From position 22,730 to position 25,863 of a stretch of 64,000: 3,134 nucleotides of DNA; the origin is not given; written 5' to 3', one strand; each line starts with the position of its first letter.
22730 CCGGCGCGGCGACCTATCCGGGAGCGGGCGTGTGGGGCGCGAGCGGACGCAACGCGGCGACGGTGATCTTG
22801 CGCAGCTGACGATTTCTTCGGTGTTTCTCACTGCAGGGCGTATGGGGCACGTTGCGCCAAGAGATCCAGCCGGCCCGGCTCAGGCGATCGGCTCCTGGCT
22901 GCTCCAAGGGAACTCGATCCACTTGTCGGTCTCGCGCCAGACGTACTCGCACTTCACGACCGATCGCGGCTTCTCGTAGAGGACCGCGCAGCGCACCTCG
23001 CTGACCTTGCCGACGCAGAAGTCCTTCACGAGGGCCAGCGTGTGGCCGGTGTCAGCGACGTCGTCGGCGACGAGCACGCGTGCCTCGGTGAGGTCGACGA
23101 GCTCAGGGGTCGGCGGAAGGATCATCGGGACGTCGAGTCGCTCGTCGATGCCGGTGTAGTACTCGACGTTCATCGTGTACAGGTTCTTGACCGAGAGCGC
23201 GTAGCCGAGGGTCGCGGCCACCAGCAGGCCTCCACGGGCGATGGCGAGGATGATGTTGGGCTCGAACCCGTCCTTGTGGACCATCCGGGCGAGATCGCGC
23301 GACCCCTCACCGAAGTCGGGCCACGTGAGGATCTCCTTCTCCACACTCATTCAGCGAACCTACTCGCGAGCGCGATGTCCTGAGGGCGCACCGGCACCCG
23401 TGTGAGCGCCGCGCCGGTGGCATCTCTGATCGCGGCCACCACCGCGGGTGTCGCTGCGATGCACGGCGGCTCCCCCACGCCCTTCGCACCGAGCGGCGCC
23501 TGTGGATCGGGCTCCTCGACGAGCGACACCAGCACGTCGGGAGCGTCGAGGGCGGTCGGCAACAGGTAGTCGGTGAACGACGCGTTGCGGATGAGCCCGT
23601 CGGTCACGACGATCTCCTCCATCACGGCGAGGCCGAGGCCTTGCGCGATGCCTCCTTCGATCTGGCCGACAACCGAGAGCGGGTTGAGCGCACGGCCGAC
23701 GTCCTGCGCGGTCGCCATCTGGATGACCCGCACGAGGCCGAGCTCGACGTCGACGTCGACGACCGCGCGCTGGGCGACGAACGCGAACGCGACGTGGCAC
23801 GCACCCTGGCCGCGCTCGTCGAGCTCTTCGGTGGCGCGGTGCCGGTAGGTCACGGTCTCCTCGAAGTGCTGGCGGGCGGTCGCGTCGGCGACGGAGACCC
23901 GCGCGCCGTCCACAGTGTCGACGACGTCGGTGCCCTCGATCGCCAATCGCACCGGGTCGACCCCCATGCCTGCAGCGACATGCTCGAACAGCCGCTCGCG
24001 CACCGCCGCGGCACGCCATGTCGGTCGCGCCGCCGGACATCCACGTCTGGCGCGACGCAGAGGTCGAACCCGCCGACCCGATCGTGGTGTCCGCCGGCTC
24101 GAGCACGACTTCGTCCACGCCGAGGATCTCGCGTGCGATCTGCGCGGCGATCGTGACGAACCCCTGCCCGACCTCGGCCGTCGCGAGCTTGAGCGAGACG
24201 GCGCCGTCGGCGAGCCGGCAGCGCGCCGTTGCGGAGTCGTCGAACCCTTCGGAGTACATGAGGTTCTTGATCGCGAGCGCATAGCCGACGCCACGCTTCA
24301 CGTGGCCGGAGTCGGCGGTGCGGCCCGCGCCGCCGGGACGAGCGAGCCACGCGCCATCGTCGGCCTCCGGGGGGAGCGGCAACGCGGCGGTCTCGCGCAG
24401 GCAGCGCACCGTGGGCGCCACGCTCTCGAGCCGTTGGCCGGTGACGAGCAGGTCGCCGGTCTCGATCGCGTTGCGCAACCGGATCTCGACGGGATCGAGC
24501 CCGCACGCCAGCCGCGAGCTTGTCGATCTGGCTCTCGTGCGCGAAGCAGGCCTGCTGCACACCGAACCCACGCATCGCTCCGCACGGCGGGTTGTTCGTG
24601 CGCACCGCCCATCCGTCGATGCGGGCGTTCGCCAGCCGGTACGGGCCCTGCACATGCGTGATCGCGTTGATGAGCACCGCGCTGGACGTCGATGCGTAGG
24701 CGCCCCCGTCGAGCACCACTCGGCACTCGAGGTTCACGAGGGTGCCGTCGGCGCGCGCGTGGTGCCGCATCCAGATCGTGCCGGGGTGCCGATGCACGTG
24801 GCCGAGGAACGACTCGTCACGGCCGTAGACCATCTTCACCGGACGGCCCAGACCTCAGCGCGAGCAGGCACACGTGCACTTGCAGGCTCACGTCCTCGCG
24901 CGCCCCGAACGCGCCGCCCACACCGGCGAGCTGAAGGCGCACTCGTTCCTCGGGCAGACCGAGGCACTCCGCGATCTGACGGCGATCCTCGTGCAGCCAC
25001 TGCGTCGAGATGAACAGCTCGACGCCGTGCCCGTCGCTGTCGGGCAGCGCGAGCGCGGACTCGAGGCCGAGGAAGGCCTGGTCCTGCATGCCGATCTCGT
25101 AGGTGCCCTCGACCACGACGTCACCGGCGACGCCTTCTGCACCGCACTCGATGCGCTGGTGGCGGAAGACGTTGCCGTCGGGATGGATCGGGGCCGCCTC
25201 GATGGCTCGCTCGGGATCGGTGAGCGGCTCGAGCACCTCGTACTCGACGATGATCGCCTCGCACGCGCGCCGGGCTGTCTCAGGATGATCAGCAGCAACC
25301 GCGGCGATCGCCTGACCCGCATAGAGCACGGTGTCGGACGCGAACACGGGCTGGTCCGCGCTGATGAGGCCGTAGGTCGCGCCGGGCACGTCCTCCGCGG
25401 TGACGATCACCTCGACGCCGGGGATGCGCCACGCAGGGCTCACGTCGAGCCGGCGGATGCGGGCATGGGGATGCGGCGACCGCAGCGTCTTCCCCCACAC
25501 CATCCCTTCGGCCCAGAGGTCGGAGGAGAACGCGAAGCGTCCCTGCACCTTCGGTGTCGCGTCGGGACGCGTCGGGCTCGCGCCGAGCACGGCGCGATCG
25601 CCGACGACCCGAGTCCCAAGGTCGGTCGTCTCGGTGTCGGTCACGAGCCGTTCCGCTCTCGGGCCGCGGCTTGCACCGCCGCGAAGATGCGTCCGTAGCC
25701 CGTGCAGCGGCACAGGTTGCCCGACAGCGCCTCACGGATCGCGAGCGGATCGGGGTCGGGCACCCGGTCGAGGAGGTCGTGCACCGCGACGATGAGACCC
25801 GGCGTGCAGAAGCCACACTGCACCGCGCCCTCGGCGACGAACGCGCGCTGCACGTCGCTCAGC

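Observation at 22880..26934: CoxM-CoxS-CoxL-type hydroxylase operon ending in a translationally coupled purine-type phosphoribosyltransferase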

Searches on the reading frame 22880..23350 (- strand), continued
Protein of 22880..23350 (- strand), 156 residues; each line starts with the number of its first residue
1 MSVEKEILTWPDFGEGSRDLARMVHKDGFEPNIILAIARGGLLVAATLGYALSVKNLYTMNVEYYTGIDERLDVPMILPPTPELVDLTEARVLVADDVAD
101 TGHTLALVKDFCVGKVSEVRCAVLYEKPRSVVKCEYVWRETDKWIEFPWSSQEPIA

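Call 48: search_protein_families(library=ncbifam, proteins=[L061:11987-14629:+, L061:14508-15701:+, L061:8411-10765:+, L061:7056-7910:+, L061:10863-11981:+], max_evalue=1e-20)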
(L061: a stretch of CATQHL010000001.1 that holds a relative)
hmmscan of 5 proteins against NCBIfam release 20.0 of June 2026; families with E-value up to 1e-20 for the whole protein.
L061:11987-14629:+ (880 aa): 20 families
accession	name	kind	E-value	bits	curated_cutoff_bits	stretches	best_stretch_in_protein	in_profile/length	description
TIGR03311.1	Se_dep_XDH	equivalog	9.5e-234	778.2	830.45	1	25-871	2-845/848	selenium-dependent xanthine dehydrogenase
TIGR03196.1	pucD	equivalog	1e-138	463.9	783.65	1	201-703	21-539/763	xanthine dehydrogenase subunit D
NF045668.1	pterin_aldehy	equivalog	3.8e-126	422.3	1100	1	38-869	18-897/905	molybdopterin-dependent aldehyde oxidoreductase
NF043082.1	XdhA_XDHase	equivalog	9.7e-96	321.6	780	2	183-700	1-539/758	xanthine dehydrogenase subunit XdhA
TIGR02965.1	xanthine_xdhB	equivalog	5.5e-91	305.9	849.5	1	197-563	15-375/758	xanthine dehydrogenase molybdopterin binding subunit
NF007426.0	PRK09970.1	equivalog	9e-91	305.1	916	2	183-699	6-541/761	xanthine dehydrogenase molybdenum-binding subunit XdhA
TIGR03194.1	4hydrxCoA_A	equivalog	2.4e-88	297.4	994.55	2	198-701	12-524/746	4-hydroxybenzoyl-CoA reductase subunit alpha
NF041018.1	glyceraldDH_alpha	equivalog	1.4e-76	258.5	790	1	188-704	8-541/741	glyceraldehyde dehydrogenase subunit alpha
NF040766.1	CODH_aero_grp5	exception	3.1e-73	247.2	950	1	188-703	10-550/785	aerobic carbon-monoxide dehydrogenase large subunit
TIGR02969.1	mam_aldehyde_ox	subfamily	3.3e-55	187.2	1912.3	1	190-704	583-1100/1330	aldehyde oxidase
NF041671.1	peri_hyde_PaoC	equivalog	1.3e-47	162.7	1180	1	221-699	58-526/735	aldehyde oxidoreductase molybdenum-binding subunit PaoC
TIGR03313.1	Se_sel_red_Mo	hypoth_equivalog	9.5e-45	152.6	1101.9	1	333-693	358-732/951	molybdopterin-dependent oxidoreductase Mo/Fe-S-binding subunit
TIGR02416.1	CO_dehy_Mo_lg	equivalog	1.2e-41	142.8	991.15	1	201-566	11-397/770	aerobic carbon-monoxide dehydrogenase large subunit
NF043084.2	XdhC_XDHase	equivalog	1.3e-32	112.4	217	1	24-169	3-149/151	xanthine dehydrogenase subunit XdhC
NF041020.1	glyceraldDH_gamma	equivalog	1.5e-28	99.4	290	1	41-170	31-159/164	glyceraldehyde dehydrogenase subunit gamma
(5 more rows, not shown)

L061:14508-15701:+ (397 aa): 2 families
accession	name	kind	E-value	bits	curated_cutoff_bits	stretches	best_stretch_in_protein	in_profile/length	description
NF005540.0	PRK07203.1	equivalog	9.6e-69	232.1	444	1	59-316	58-340/444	putative aminohydrolase SsnA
TIGR03314.1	Se_ssnA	subfamily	1.9e-63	214.8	455.5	1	60-317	58-340/441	putative selenium metabolism protein SsnA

L061:8411-10765:+ (784 aa): 13 families
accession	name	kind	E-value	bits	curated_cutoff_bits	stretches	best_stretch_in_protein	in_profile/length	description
TIGR03196.1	pucD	equivalog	2e-247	823.4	783.65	1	37-777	3-754/763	xanthine dehydrogenase subunit D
NF043082.1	XdhA_XDHase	equivalog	2.5e-122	409.5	780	1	37-777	1-748/758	xanthine dehydrogenase subunit XdhA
TIGR03311.1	Se_dep_XDH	equivalog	3.4e-120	402.6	830.45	1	28-438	153-569/848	selenium-dependent xanthine dehydrogenase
NF007426.0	PRK09970.1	equivalog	3.8e-115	385.7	916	1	36-777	5-751/761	xanthine dehydrogenase molybdenum-binding subunit XdhA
TIGR03194.1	4hydrxCoA_A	equivalog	3.3e-114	382.9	994.55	1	44-777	4-742/746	4-hydroxybenzoyl-CoA reductase subunit alpha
NF045668.1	pterin_aldehy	equivalog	5e-93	312.8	1100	1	37-778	175-901/905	molybdopterin-dependent aldehyde oxidoreductase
NF041018.1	glyceraldDH_alpha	equivalog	3e-83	280.5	790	1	37-777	3-740/741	glyceraldehyde dehydrogenase subunit alpha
TIGR02965.1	xanthine_xdhB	equivalog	7.7e-81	272.4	849.5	1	51-762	15-729/758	xanthine dehydrogenase molybdopterin binding subunit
NF040766.1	CODH_aero_grp5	exception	1.1e-78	265.3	950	2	37-596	5-578/785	aerobic carbon-monoxide dehydrogenase large subunit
NF041671.1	peri_hyde_PaoC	equivalog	8.8e-64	216.1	1180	1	37-773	18-723/735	aldehyde oxidoreductase molybdenum-binding subunit PaoC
TIGR02416.1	CO_dehy_Mo_lg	equivalog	3.5e-55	187.5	991.15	1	504-763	490-750/770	aerobic carbon-monoxide dehydrogenase large subunit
TIGR02969.1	mam_aldehyde_ox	subfamily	2.6e-52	177.6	1912.3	1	37-760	576-1280/1330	aldehyde oxidase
TIGR03313.1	Se_sel_red_Mo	hypoth_equivalog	3.7e-52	177.1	1101.9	1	193-770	372-938/951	molybdopterin-dependent oxidoreductase Mo/Fe-S-binding subunit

L061:7056-7910:+ (284 aa): 17 families
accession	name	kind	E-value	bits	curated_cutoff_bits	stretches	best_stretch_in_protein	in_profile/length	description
NF005875.0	PRK07819.1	subfamily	3.4e-121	404.1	319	1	2-283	4-286/287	3-hydroxybutyryl-CoA dehydrogenase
NF004474.0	PRK05808.1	subfamily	6.9e-90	301.2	408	1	1-284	1-283/283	3-hydroxybutyryl-CoA dehydrogenase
NF006124.0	PRK08268.1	subfamily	3e-86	290.4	508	1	2-283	6-287/507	3-hydroxyacyl-CoA dehydrogenase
NF005715.0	PRK07530.1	equivalog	8.1e-77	258.5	420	1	1-284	2-284/292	3-hydroxybutyryl-CoA dehydrogenase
TIGR02279.1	PaaC-3OHAcCoADH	equivalog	1.3e-71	242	669.4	1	4-283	6-285/503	3-hydroxyacyl-CoA dehydrogenase PaaH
NF006722.0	PRK09260.1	equivalog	3.1e-68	230.1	429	1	3-284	2-282/289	3-hydroxyacyl-CoA dehydrogenase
NF008363.0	PRK11154.1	equivalog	5.8e-63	213.1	869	1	2-284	308-587/708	fatty acid oxidation complex subunit alpha FadJ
NF004699.0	PRK06035.1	equivalog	2.8e-60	204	500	1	1-276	1-278/294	3-hydroxyacyl-CoA dehydrogenase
NF008727.0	PRK11730.1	equivalog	1.6e-59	201.9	870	1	3-284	313-593/717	fatty acid oxidation complex subunit alpha FadB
TIGR02440.1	FadJ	equivalog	6.1e-55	186.7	968.45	1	2-284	303-582/699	fatty acid oxidation complex subunit alpha FadJ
NF006143.0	PRK08293.1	equivalog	6.3e-52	176.7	312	1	1-284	2-288/291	3-hydroxyacyl-CoA dehydrogenase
TIGR02437.1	FadB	equivalog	4.6e-48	164.1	933.55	1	5-284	315-593/714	fatty acid oxidation complex subunit alpha FadB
TIGR02441.1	fa_ox_alpha_mit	equivalog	1.2e-47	162.5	964.65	1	2-283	334-613/737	fatty acid oxidation complex subunit alpha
NF042925.1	FHMPC_DH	equivalog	5.1e-41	140.9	500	1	5-284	2-281/304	5-formyl-3-hydroxy-2-methylpyridine 4-carboxylate 5-dehydrogenase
NF006125.0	PRK08269.1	equivalog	7.6e-40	136.9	427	1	3-284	5-297/334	3-hydroxybutyryl-CoA dehydrogenase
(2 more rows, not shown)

L061:10863-11981:+ (372 aa): 1 family
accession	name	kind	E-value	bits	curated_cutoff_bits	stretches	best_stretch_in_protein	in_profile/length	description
TIGR03381.1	agmatine_aguB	equivalog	7.3e-26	91.1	410.25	1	39-306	18-273/279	N-carbamoylputrescine amidase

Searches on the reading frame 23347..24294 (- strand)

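Call 5: search_protein_families(library=ncbifam, proteins=[window:23347-24294:-], max_evalue=0.001)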
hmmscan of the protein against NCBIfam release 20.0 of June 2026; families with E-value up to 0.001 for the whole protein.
window:23347-24294:- (315 aa): 13 families
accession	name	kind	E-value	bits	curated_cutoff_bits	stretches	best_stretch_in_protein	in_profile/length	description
TIGR03196.1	pucD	equivalog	1.1e-60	205.9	783.65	1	96-310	536-757/763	xanthine dehydrogenase subunit D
NF043082.1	XdhA_XDHase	equivalog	4.1e-38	131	780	1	95-307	538-748/758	xanthine dehydrogenase subunit XdhA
TIGR03194.1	4hydrxCoA_A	equivalog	1.2e-34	119.9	994.55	1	166-307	601-742/746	4-hydroxybenzoyl-CoA reductase subunit alpha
NF007426.0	PRK09970.1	equivalog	5e-34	117.4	916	1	95-307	541-751/761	xanthine dehydrogenase molybdenum-binding subunit XdhA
NF041018.1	glyceraldDH_alpha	equivalog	2e-33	115.8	790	1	97-307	538-740/741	glyceraldehyde dehydrogenase subunit alpha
NF040766.1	CODH_aero_grp5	exception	1e-28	100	950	1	168-307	641-781/785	aerobic carbon-monoxide dehydrogenase large subunit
NF045668.1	pterin_aldehy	equivalog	5.1e-27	94.3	1100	1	148-308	742-901/905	molybdopterin-dependent aldehyde oxidoreductase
TIGR02416.1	CO_dehy_Mo_lg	equivalog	8.8e-25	87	991.15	1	167-294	623-751/770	aerobic carbon-monoxide dehydrogenase large subunit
NF041671.1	peri_hyde_PaoC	equivalog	6.2e-20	71.2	1180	1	95-302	524-722/735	aldehyde oxidoreductase molybdenum-binding subunit PaoC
TIGR03311.1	Se_dep_XDH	equivalog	1e-19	70.2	830.45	1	160-293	705-832/848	selenium-dependent xanthine dehydrogenase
TIGR02965.1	xanthine_xdhB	equivalog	1.3e-17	63.2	849.5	1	95-295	525-731/758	xanthine dehydrogenase molybdopterin binding subunit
TIGR03313.1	Se_sel_red_Mo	hypoth_equivalog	1.8e-12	45.8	1101.9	1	95-307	738-945/951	molybdopterin-dependent oxidoreductase Mo/Fe-S-binding subunit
TIGR02969.1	mam_aldehyde_ox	subfamily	1.2e-10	39.6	1912.3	1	159-297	1143-1283/1330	aldehyde oxidase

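Call 6: search_protein_families(library=pfam, proteins=[window:23347-24294:-], max_evalue=0.001)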
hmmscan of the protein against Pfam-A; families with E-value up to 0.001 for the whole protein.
window:23347-24294:- (315 aa): 1 family
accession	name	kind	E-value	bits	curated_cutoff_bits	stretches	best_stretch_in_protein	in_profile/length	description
PF20256.3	MoCoBD_2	-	2.7e-34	119.4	27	1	95-252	125-283/283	Molybdopterin cofactor-binding domain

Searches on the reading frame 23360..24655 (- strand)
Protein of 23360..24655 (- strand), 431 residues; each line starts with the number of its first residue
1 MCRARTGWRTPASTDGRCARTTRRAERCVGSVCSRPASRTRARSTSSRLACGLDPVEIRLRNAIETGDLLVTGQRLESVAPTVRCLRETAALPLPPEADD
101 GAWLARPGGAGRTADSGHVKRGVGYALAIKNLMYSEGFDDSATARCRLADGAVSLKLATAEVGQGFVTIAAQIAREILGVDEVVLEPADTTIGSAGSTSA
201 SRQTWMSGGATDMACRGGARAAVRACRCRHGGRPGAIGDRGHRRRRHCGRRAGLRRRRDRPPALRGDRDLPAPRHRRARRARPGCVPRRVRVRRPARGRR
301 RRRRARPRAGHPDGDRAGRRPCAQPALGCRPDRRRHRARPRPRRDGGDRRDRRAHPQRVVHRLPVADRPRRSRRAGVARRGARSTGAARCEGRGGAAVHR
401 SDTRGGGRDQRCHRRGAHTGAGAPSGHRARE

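Call 5: search_protein_families(library=ncbifam, proteins=[window:23360-24655:-], max_evalue=0.001)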
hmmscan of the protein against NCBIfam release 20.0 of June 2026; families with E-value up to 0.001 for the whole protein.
window:23360-24655:- (431 aa): 8 families
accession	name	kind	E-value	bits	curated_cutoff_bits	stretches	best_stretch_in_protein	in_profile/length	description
TIGR03196.1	pucD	equivalog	9.9e-45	153.2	783.65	1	50-219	364-539/763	xanthine dehydrogenase subunit D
TIGR03311.1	Se_dep_XDH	equivalog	3.6e-13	48.5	830.45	1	122-215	575-671/848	selenium-dependent xanthine dehydrogenase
NF007426.0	PRK09970.1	equivalog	2.5e-11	42.4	916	1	51-214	382-540/761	xanthine dehydrogenase molybdenum-binding subunit XdhA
NF043082.1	XdhA_XDHase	equivalog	2.7e-11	42.3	780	1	50-214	378-537/758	xanthine dehydrogenase subunit XdhA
NF045668.1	pterin_aldehy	equivalog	3.7e-09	35.2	1100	1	29-216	534-712/905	molybdopterin-dependent aldehyde oxidoreductase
TIGR03194.1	4hydrxCoA_A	equivalog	4e-08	32.2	994.55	1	26-216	343-523/746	4-hydroxybenzoyl-CoA reductase subunit alpha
NF041671.1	peri_hyde_PaoC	equivalog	6e-07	28.2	1180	1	51-192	375-503/735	aldehyde oxidoreductase molybdenum-binding subunit PaoC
NF040766.1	CODH_aero_grp5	exception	0.0002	19.7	950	1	149-224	477-555/785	aerobic carbon-monoxide dehydrogenase large subunit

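Call 6: search_protein_families(library=pfam, proteins=[window:23360-24655:-], max_evalue=0.001)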
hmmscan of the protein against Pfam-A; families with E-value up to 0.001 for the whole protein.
window:23360-24655:- (431 aa): 1 family
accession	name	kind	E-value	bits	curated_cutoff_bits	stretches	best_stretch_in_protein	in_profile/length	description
PF20256.3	MoCoBD_2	-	8.2e-17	62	27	1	115-216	19-126/283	Molybdopterin cofactor-binding domain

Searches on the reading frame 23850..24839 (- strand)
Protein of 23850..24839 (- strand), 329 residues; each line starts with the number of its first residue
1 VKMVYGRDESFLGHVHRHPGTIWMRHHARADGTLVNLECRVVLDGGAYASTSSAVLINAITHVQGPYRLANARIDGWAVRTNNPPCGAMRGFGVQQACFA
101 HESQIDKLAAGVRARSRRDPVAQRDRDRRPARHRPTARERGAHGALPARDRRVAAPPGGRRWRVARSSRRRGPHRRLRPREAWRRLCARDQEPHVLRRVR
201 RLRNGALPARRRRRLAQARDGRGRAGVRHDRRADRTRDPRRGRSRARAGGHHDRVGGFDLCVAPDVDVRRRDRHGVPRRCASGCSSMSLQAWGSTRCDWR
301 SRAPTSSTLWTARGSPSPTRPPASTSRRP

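Call 5: search_protein_families(library=ncbifam, proteins=[window:23850-24839:-], max_evalue=0.001)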
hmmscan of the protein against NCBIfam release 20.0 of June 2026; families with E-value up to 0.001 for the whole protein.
window:23850-24839:- (329 aa): 11 families
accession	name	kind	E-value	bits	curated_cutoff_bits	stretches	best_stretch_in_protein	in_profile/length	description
TIGR03196.1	pucD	equivalog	3.4e-43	148.1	783.65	1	2-142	255-392/763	xanthine dehydrogenase subunit D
TIGR03311.1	Se_dep_XDH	equivalog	8.6e-29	100.2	830.45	1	2-112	418-528/848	selenium-dependent xanthine dehydrogenase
TIGR03194.1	4hydrxCoA_A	equivalog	6.9e-22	77.7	994.55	1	2-112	256-366/746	4-hydroxybenzoyl-CoA reductase subunit alpha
NF043082.1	XdhA_XDHase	equivalog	4.1e-20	71.5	780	1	2-113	269-380/758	xanthine dehydrogenase subunit XdhA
NF007426.0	PRK09970.1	equivalog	1.7e-17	62.8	916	1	2-113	272-383/761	xanthine dehydrogenase molybdenum-binding subunit XdhA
NF045668.1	pterin_aldehy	equivalog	2.4e-12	45.8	1100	1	16-112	458-554/905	molybdopterin-dependent aldehyde oxidoreductase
NF040766.1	CODH_aero_grp5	exception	1.4e-10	40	950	1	2-112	273-383/785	aerobic carbon-monoxide dehydrogenase large subunit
TIGR02969.1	mam_aldehyde_ox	subfamily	5.5e-10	37.4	1912.3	1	4-110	827-933/1330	aldehyde oxidase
TIGR02965.1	xanthine_xdhB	equivalog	2.3e-09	36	849.5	1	2-123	253-370/758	xanthine dehydrogenase molybdopterin binding subunit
NF041018.1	glyceraldDH_alpha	equivalog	2.8e-08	32.6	790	1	26-110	292-377/741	glyceraldehyde dehydrogenase subunit alpha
TIGR03313.1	Se_sel_red_Mo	hypoth_equivalog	0.00017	19.4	1101.9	1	3-110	466-573/951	molybdopterin-dependent oxidoreductase Mo/Fe-S-binding subunit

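Call 6: search_protein_families(library=pfam, proteins=[window:23850-24839:-], max_evalue=0.001)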
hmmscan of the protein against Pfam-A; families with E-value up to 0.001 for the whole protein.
window:23850-24839:- (329 aa): 1 family
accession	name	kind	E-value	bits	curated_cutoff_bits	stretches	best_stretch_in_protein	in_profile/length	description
PF02738.23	MoCoBD_1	-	1.1e-31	110.2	27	1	2-111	122-231/244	Molybdopterin cofactor-binding domain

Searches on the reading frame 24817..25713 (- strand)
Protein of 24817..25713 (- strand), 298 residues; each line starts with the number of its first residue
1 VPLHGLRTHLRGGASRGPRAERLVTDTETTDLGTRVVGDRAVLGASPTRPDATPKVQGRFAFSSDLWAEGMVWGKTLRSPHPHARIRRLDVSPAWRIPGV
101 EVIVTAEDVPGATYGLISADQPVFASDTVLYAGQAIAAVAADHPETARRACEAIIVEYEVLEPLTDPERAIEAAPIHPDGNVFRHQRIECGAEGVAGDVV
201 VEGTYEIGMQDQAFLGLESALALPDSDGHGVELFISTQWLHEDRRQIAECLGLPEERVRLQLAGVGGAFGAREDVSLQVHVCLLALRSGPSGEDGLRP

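Call 5: search_protein_families(library=ncbifam, proteins=[window:24817-25713:-], max_evalue=0.001)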
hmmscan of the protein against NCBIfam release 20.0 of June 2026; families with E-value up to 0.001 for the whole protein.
window:24817-25713:- (298 aa): 13 families
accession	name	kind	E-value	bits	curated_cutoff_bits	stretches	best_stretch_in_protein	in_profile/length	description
TIGR03196.1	pucD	equivalog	3.6e-90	303.4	783.65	1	48-289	8-251/763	xanthine dehydrogenase subunit D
TIGR03311.1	Se_dep_XDH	equivalog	4.9e-52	177.1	830.45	1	41-286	160-411/848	selenium-dependent xanthine dehydrogenase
NF043082.1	XdhA_XDHase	equivalog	7.8e-37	126.8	780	1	44-285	2-260/758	xanthine dehydrogenase subunit XdhA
NF007426.0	PRK09970.1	equivalog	2.4e-35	121.8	916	1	42-281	5-259/761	xanthine dehydrogenase molybdenum-binding subunit XdhA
TIGR03194.1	4hydrxCoA_A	equivalog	3.6e-35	121.6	994.55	1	51-288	5-251/746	4-hydroxybenzoyl-CoA reductase subunit alpha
TIGR02965.1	xanthine_xdhB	equivalog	1.8e-33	115.7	849.5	1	52-280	10-238/758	xanthine dehydrogenase molybdopterin binding subunit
NF045668.1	pterin_aldehy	equivalog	1.3e-25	89.7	1100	1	24-278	156-429/905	molybdopterin-dependent aldehyde oxidoreductase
TIGR03313.1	Se_sel_red_Mo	hypoth_equivalog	2e-23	82.1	1101.9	2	22-177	147-311/951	molybdopterin-dependent oxidoreductase Mo/Fe-S-binding subunit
NF041671.1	peri_hyde_PaoC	equivalog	3.4e-22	78.6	1180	1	35-283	10-259/735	aldehyde oxidoreductase molybdenum-binding subunit PaoC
NF041018.1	glyceraldDH_alpha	equivalog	1.6e-21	76.5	790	1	48-274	8-249/741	glyceraldehyde dehydrogenase subunit alpha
TIGR02416.1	CO_dehy_Mo_lg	equivalog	1.4e-20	73.1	991.15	1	56-175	6-130/770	aerobic carbon-monoxide dehydrogenase large subunit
TIGR02969.1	mam_aldehyde_ox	subfamily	2.2e-19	68.5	1912.3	1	78-272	612-802/1330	aldehyde oxidase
NF040766.1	CODH_aero_grp5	exception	8.5e-18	63.9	950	1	43-271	5-249/785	aerobic carbon-monoxide dehydrogenase large subunit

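Call 6: search_protein_families(library=pfam, proteins=[window:24817-25713:-], max_evalue=0.001)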
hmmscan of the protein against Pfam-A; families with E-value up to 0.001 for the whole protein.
window:24817-25713:- (298 aa): 2 families
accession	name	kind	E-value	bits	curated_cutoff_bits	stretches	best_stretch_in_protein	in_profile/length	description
PF01315.27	Ald_Xan_dh_C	-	2.1e-28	99.2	31.3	1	57-161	1-109/110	Aldehyde oxidase and xanthine dehydrogenase, a/b hammerhead domain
PF02738.23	MoCoBD_1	-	8.3e-20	71.4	27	1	197-288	25-117/244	Molybdopterin cofactor-binding domain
